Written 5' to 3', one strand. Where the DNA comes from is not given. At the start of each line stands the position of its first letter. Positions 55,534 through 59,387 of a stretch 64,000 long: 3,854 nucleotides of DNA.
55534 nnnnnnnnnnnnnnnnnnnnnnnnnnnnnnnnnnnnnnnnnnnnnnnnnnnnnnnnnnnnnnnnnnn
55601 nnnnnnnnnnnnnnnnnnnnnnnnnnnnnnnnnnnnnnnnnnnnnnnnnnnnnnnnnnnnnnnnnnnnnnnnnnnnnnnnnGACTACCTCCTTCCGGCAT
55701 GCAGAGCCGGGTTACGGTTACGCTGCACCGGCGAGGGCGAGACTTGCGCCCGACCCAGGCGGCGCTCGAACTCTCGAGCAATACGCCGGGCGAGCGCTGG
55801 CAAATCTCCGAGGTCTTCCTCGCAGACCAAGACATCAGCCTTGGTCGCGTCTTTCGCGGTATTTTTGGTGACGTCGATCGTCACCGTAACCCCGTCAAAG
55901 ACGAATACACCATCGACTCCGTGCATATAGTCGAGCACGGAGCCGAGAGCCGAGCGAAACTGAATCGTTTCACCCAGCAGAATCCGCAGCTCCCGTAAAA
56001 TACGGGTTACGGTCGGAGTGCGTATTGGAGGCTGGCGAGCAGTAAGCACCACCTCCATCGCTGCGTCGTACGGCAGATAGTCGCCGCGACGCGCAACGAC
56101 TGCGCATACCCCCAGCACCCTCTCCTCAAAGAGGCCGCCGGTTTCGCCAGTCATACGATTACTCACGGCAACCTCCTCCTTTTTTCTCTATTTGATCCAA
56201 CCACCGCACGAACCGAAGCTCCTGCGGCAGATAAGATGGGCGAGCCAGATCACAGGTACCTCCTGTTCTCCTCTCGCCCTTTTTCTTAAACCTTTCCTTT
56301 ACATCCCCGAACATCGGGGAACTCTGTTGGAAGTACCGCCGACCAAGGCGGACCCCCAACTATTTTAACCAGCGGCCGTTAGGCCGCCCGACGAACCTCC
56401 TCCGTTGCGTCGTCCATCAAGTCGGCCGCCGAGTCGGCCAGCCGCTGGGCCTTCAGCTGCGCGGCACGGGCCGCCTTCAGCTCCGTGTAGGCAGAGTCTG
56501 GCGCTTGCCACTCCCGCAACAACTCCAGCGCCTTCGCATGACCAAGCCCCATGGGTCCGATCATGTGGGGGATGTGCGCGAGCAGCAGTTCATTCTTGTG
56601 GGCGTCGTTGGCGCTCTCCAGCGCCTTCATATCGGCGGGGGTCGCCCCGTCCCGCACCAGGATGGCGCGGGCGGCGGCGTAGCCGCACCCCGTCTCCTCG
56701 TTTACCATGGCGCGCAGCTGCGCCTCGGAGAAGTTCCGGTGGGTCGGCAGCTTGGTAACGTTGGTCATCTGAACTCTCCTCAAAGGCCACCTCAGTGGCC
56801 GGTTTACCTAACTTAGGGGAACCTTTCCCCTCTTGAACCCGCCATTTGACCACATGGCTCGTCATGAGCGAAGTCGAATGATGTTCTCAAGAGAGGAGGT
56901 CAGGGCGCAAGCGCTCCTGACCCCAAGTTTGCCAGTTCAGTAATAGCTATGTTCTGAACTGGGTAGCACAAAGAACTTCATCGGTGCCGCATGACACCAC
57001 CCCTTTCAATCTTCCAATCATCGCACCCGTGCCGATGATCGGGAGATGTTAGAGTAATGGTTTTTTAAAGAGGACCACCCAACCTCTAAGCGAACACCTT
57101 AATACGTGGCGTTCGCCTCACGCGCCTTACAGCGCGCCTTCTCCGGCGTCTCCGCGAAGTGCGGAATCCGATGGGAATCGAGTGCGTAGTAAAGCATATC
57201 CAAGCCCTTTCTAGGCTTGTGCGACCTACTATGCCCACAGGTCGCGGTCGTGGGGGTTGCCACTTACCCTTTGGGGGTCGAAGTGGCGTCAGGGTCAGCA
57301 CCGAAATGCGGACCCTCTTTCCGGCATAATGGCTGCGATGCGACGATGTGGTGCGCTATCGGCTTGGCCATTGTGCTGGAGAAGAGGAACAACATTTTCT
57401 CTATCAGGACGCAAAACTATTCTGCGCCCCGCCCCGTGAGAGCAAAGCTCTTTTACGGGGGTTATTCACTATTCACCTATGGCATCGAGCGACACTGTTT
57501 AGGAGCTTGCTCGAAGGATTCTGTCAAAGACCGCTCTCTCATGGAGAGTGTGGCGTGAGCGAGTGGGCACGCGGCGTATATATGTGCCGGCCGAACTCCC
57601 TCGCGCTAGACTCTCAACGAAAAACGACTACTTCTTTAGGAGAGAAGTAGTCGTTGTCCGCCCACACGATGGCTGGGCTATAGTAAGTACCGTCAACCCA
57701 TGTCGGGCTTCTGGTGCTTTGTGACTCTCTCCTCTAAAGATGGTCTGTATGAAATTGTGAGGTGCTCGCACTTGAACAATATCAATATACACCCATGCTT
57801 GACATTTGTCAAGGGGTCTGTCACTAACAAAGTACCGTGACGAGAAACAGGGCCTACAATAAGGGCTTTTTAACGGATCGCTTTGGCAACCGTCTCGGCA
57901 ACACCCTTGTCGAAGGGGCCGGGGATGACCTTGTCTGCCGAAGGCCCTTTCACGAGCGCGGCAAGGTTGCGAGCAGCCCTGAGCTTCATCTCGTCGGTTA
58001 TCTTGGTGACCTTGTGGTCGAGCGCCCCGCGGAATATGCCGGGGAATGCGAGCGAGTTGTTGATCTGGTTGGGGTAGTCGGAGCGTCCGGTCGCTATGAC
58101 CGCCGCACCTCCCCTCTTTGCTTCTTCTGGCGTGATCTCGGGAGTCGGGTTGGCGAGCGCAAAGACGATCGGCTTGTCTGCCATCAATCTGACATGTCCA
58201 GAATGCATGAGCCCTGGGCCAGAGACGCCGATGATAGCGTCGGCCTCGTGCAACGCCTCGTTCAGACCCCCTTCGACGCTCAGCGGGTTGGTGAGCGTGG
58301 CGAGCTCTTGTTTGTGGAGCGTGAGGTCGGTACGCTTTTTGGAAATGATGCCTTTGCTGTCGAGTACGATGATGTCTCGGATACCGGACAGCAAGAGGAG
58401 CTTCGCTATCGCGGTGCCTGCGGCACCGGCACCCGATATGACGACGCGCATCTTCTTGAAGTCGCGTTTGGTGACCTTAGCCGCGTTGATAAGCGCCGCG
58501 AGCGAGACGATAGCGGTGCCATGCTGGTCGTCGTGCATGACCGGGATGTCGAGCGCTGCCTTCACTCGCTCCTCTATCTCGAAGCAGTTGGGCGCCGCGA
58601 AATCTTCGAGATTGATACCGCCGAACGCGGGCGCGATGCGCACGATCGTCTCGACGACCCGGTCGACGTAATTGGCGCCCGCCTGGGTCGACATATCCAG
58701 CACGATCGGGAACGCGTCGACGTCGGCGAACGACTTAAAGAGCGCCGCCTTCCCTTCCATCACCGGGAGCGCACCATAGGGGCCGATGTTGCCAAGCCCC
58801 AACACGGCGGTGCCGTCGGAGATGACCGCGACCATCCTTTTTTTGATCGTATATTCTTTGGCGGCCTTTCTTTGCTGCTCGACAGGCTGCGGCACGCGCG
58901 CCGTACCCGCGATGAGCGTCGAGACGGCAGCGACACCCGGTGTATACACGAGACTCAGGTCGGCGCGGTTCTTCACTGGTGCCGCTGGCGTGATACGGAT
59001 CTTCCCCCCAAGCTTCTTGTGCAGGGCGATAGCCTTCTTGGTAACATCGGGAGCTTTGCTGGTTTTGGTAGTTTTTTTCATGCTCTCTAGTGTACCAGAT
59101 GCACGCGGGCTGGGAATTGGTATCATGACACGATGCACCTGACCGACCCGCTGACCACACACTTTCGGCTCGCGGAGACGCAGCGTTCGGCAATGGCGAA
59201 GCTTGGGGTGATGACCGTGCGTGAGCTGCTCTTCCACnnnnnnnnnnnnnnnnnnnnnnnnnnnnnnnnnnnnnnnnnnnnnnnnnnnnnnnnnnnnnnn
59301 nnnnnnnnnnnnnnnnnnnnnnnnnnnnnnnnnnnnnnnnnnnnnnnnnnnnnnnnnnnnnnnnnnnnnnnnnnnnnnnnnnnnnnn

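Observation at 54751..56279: Three copies of a ~80-nt conserved, covarying structured RNA leader upstream of paralogous hypothetical genes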

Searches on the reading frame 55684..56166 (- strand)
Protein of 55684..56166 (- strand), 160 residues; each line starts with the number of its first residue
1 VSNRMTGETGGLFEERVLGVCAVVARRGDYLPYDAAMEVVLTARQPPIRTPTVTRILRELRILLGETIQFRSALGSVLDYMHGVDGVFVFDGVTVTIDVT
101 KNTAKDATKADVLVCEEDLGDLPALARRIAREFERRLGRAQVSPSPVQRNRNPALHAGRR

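Call 10: search_protein_families(library=pfam, proteins=[window:55687-56166:-], max_evalue=0.1)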
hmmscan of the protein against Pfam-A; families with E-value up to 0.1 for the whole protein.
window:55687-56166:- (160 aa): 0 families

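Call 18: find_encoding_contigs(protein=window:55684-56166:-, flank=10000)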
Protein window:55684-56166:- (160 aa): 4 contigs read that carry it; 3 places shown.
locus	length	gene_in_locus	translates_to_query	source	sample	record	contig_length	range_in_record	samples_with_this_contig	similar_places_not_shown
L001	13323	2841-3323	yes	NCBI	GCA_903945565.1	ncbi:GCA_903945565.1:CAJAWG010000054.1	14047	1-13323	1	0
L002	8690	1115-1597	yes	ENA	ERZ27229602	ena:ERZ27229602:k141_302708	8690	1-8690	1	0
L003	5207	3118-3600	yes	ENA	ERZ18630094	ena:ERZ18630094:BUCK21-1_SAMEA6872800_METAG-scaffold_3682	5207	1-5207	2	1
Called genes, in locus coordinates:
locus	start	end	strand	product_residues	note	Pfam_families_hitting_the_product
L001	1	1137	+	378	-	?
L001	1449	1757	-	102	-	-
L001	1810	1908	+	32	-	-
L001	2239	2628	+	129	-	-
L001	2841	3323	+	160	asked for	-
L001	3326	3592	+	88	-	-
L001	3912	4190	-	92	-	-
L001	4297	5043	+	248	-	-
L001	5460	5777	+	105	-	-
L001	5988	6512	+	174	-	PF04542:Sigma70_r2, PF08281:Sigma70_r4_2, PF04545:Sigma70_r4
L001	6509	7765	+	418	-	PF18915:DUF5667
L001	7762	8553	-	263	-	PF01978:TrmB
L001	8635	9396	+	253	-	-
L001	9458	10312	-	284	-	PF00753:Lactamase_B (faint), PF13483:Lactamase_B_3, PF12706:Lactamase_B_2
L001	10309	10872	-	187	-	PF01928:CYTH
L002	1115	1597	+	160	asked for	-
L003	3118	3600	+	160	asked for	-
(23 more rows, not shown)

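Call 20: find_homologous_proteins(query=window:55684-56166:-, max_evalue=0.01)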
Query window:55684-56166:- (160 aa): 2 proteins with E <= 0.01 among 302 candidates.
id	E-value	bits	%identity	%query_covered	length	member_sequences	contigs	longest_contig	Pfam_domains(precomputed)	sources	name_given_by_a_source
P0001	1.5e-95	335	100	98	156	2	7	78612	-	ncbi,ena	-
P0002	3.1e-41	159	61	86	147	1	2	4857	-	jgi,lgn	jgi:hypothetical protein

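Call 21: find_encoding_contigs(protein=P0002, flank=10000)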
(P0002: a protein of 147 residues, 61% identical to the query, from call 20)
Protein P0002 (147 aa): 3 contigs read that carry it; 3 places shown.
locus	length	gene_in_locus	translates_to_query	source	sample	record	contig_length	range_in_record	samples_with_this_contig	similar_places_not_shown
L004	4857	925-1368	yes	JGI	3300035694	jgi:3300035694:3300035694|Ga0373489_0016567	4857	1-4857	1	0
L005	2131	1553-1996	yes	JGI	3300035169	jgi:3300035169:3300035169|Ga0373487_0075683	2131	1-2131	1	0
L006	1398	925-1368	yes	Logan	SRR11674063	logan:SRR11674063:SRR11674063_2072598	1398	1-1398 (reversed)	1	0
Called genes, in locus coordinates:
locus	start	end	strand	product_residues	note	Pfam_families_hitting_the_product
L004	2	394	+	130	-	?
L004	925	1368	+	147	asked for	-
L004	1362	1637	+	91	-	-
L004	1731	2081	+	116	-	-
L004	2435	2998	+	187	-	-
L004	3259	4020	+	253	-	-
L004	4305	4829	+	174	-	PF04542:Sigma70_r2, PF08281:Sigma70_r4_2, PF04545:Sigma70_r4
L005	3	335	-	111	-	?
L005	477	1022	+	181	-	-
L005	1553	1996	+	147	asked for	-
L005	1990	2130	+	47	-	?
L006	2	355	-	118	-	?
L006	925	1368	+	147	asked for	-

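Call 51: search_protein_families(library=phrogs, proteins=[window:55687-56166:-, L004:2435-2995:+, L004:3259-4017:+], max_evalue=0.1)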
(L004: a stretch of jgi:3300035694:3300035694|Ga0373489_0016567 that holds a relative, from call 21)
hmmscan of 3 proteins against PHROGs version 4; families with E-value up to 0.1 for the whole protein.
window:55687-56166:- (160 aa): 0 families

L004:2435-2995:+ (187 aa): 1 family
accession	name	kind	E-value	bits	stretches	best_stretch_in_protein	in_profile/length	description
phrog_12224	-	unknown function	0.0043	18.1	1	63-134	32-99/110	-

L004:3259-4017:+ (253 aa): 0 families

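Call 52: search_protein_families(library=padloc, proteins=[window:55687-56166:-, L004:2435-2995:+, L004:3259-4017:+], max_evalue=0.1)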
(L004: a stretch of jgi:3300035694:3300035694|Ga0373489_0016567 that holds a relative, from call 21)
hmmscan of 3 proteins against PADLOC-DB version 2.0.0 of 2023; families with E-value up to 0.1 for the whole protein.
window:55687-56166:- (160 aa): 0 families

L004:2435-2995:+ (187 aa): 0 families

L004:3259-4017:+ (253 aa): 0 families

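Call 70: predict_structure(alignment_id=A9)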
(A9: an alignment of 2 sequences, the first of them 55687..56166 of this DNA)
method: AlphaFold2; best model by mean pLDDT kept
length: 160 residues; sequences in the alignment: 2
mean_pLDDT: 39.1   pTM: 0.32
mean pLDDT of the five models: 39.1, 34.0, 33.7, 32.3, 31.5
residues with pLDDT >= 90: 0; 70-90: 0; 50-70: 26; < 50: 134
segments of 3 or more residues with pLDDT < 50: 1-54, 65-120, 137-160
pLDDT, mean of each block of 10 residues (from residue 1): 28 24 33 35 33 50 44 32 38 43 40 45 58 52 31 39
secondary structure, 60 per line:
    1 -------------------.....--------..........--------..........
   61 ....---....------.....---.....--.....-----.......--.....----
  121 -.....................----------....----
elements in order: E20-24 H33-42 H51-64 E68-71 H78-82 E86-90 E93-97 H103-109 E112-116 H122-142 H153-156

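Call 75: find_related_loci(query=A9, collection=viral_contigs, flank=5000)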
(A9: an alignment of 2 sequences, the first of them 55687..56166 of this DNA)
Query A9 (160 aa) in viral_contigs; peptide patterns used: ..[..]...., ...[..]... (x = any residue, [..] = any of these).
155 stretches matched a pattern, but none encodes a relative of the query by tblastn (E <= 1e-3).

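Call 79: search_protein_representatives(alignment_id=A9)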
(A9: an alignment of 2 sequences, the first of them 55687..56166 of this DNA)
Query: 2 sequences, 163 profile positions. Proteins with E-value up to 0.001 (for the whole library): 302; up to 1e-10: 77; up to 1e-30: 3. The best 150 are listed.
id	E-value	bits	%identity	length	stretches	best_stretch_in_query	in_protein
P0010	1.2e-59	217.2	-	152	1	1-149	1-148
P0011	9.5e-33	129.8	-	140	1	9-138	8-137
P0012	1.9e-32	128.8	-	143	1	2-137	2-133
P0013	1.3e-30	122.8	-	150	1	6-142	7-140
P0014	5.9e-30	120.7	-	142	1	5-139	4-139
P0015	2.0e-28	115.7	-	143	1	5-139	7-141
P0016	2.4e-28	115.4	-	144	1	1-134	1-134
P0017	4.2e-28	114.7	-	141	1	7-142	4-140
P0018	1.3e-27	113.1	-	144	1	7-140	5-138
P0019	1.1e-26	110.1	-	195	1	9-140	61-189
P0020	1.1e-25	106.7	-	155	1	7-140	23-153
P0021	1.8e-25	106.1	-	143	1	9-139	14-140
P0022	1.8e-25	106.1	-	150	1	8-136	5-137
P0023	3.3e-25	105.2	-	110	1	33-137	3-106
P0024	1.7e-23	99.6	-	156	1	8-137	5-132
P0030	1.2e-20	90.4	-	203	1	4-144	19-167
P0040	2.9e-17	79.4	-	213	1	9-141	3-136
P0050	7.1e-15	71.6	-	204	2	65-141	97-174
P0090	2.0e-10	57.1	-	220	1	6-139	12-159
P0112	5.2e-09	52.6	-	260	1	5-134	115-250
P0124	2.4e-08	50.4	-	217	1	9-134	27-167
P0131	3.8e-08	49.7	-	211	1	6-126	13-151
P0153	4.2e-07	46.4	-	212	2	56-121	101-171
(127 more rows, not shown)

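Call 80: search_protein_families(library=pfam, proteins=[P0011, P0019, P0030, P0040, P0050, P0090, P0112, P0124, P0131, P0153], max_evalue=0.01)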
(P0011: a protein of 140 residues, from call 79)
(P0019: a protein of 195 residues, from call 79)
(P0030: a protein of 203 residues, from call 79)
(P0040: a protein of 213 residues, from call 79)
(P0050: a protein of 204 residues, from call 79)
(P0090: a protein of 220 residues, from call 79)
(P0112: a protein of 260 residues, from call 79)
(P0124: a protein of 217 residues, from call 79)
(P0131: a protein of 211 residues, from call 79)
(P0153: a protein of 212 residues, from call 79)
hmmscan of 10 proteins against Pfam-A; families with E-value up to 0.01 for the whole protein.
P0011 (140 aa): 0 families

P0019 (195 aa): 0 families

P0030 (203 aa): 0 families

P0040 (213 aa): 0 families

P0050 (204 aa): 0 families

P0090 (220 aa): 0 families

P0112 (260 aa): 0 families

P0124 (217 aa): 0 families

P0131 (211 aa): 0 families

P0153 (212 aa): 0 families

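Call 82: search_solved_structures(query=A10, max_evalue=10)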
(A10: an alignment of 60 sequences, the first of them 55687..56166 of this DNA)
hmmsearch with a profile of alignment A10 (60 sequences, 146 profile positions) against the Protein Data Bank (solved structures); distinct sequences matched with E-value up to 10: 4.
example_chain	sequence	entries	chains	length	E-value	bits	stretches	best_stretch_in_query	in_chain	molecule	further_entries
9avc_A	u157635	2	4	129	0.27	14.8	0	32-68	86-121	Mitochondrial fission 1 protein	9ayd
9avb_A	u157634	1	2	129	1.1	12.7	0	32-68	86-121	Mitochondrial fission 1 protein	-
4q88_A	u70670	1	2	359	1.2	12.7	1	69-107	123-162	Uncharacterized protein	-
4l0c_A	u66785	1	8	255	1.6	12.3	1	61-98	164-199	Deformylase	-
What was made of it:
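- Tried and rejected: A PDB profile search gave nothing (call 82).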

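Call 83: search_protein_families(library=ncbifam, proteins=[window:55687-56166:-, P0011, P0019, P0030, P0040, P0050, P0090, P0112], max_evalue=0.1)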
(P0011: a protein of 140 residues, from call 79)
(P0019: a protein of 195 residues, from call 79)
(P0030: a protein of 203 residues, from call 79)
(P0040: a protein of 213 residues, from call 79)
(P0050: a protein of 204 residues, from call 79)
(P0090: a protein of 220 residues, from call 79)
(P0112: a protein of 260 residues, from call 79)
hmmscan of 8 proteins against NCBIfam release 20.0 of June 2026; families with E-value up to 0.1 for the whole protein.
window:55687-56166:- (160 aa): 0 families

P0011 (140 aa): 1 family
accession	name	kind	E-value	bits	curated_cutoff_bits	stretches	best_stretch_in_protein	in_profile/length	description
NF004898.0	PRK06259.1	equivalog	0.076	11.6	385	1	2-68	176-241/488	fumarate reductase (CoM/CoB) subunit TfrB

P0019 (195 aa): 0 families

P0030 (203 aa): 0 families

P0040 (213 aa): 1 family
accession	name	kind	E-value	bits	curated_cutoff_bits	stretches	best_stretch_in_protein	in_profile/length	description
NF041911.1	HVO_0649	equivalog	0.077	12.9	70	0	140-156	42-58/65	HVO_0649 family zinc finger protein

P0050 (204 aa): 0 families

P0090 (220 aa): 0 families

P0112 (260 aa): 0 families
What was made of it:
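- Tried and rejected: Pfam, PHROGs, PADLOC and NCBIfam gave nothing convincing on the island proteins (calls 10, 51, 52, 83).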

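Call 92: find_encoding_contigs(protein=P0011, flank=4000, max_places=3)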
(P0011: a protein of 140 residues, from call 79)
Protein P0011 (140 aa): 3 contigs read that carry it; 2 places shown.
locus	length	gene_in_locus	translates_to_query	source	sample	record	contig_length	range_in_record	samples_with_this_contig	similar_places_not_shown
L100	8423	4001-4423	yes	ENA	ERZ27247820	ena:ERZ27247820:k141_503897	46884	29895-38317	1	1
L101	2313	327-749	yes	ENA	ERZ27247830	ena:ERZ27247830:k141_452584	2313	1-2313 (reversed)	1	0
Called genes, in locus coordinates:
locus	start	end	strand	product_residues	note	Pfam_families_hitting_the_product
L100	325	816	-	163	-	PF04002:RadC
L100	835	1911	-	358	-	PF12802:MarR_2 (faint), PF02661:Fic, PF22168:DIP2311-like_C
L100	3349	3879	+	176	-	-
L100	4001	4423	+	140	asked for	-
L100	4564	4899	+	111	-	-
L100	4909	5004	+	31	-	-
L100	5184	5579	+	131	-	-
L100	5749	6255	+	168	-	-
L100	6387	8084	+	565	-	-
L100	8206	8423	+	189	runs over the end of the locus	PF13328:HD_4, PF01966:HD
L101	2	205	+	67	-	?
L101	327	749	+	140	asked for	-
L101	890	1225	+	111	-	-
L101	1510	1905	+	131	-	-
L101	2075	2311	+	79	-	?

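Call 97: find_encoding_contigs(protein=P0012, flank=10000, max_places=4)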
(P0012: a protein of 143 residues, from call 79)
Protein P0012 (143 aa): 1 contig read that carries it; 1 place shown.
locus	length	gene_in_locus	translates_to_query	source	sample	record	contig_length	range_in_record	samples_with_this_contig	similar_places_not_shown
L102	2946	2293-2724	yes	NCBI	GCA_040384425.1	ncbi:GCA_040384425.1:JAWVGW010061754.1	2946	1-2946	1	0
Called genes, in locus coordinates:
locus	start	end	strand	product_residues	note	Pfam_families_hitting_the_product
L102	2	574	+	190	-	?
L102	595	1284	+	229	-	PF18400:Thioredoxin_12 (faint), PF13462:Thioredoxin_4, PF01323:DSBA (faint)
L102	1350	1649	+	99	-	-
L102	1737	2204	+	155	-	-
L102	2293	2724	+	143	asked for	-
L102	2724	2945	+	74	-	?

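Call 98: find_encoding_contigs(protein=P0013, flank=10000, max_places=4)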
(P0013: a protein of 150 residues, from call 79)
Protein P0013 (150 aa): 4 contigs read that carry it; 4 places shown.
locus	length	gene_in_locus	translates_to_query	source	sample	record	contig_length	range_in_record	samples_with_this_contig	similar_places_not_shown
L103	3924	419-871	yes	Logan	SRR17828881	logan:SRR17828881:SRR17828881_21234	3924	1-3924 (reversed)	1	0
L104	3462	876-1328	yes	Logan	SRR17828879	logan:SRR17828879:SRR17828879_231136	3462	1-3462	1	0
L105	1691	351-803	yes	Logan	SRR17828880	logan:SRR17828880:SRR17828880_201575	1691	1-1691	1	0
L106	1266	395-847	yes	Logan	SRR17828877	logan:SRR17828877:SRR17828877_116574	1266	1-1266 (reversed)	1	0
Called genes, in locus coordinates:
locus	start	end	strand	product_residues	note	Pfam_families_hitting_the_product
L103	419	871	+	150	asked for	-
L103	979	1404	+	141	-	-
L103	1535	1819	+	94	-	-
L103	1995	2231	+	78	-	-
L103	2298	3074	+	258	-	PF00121:TIM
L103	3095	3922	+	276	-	?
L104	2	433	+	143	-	?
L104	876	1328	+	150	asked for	-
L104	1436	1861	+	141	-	-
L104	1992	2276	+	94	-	-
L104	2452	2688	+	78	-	-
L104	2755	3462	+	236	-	?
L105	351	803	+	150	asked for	-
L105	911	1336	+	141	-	-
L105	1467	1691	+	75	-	?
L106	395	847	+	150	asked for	-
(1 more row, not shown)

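Call 110: search_protein_families(library=pfam, proteins=[L100:5749-6255:+, L100:6387-8084:+, L100:5184-5579:+, L100:3349-3879:+, L103:1535-1819:+, L103:979-1404:+], max_evalue=0.01)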
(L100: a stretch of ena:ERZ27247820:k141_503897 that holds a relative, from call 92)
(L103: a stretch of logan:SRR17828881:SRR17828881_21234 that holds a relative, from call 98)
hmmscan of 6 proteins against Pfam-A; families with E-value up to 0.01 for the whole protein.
L100:5749-6255:+ (168 aa): 0 families

L100:6387-8084:+ (565 aa): 2 families
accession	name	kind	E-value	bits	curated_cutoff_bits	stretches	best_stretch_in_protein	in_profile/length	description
PF09620.15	Cas_csx3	-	0.0019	18.4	21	1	304-355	7-55/78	CRISPR-associated protein (Cas_csx3)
PF13401.12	AAA_22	-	0.0069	17.1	27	0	4-73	8-79/130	AAA domain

L100:5184-5579:+ (131 aa): 0 families

L100:3349-3879:+ (176 aa): 0 families

L103:1535-1819:+ (94 aa): 0 families

L103:979-1404:+ (141 aa): 0 families

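Call 112: find_encoding_contigs(protein=P0020, flank=10000, max_places=4)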
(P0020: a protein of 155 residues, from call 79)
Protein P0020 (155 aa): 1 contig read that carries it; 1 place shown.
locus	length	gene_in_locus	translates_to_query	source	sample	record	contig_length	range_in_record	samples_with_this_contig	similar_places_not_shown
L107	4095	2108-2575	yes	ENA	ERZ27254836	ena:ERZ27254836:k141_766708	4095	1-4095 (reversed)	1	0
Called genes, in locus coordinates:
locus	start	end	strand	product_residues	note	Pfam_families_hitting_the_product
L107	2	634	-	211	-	?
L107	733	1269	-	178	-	PF02643:DUF192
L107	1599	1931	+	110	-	-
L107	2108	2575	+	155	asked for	-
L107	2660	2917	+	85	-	-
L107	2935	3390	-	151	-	PF00156:Pribosyltran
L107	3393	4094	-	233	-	?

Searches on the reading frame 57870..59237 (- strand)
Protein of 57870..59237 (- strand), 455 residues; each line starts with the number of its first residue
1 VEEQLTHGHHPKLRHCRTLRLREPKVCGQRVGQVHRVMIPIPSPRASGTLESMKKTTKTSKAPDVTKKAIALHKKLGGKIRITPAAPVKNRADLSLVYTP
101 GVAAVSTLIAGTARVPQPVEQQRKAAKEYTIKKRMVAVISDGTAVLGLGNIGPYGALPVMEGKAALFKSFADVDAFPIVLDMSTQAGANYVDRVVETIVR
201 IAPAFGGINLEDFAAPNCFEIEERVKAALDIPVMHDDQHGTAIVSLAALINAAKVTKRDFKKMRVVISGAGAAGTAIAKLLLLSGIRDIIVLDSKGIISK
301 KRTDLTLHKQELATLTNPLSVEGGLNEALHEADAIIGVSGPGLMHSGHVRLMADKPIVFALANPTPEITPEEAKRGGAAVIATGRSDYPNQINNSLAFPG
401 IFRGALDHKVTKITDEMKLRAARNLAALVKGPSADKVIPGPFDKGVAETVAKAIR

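Call 19: find_encoding_contigs(protein=window:57870-59237:-, flank=10000)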
Protein window:57870-59237:- (455 aa): no gene with exactly this product is on record in the collection.
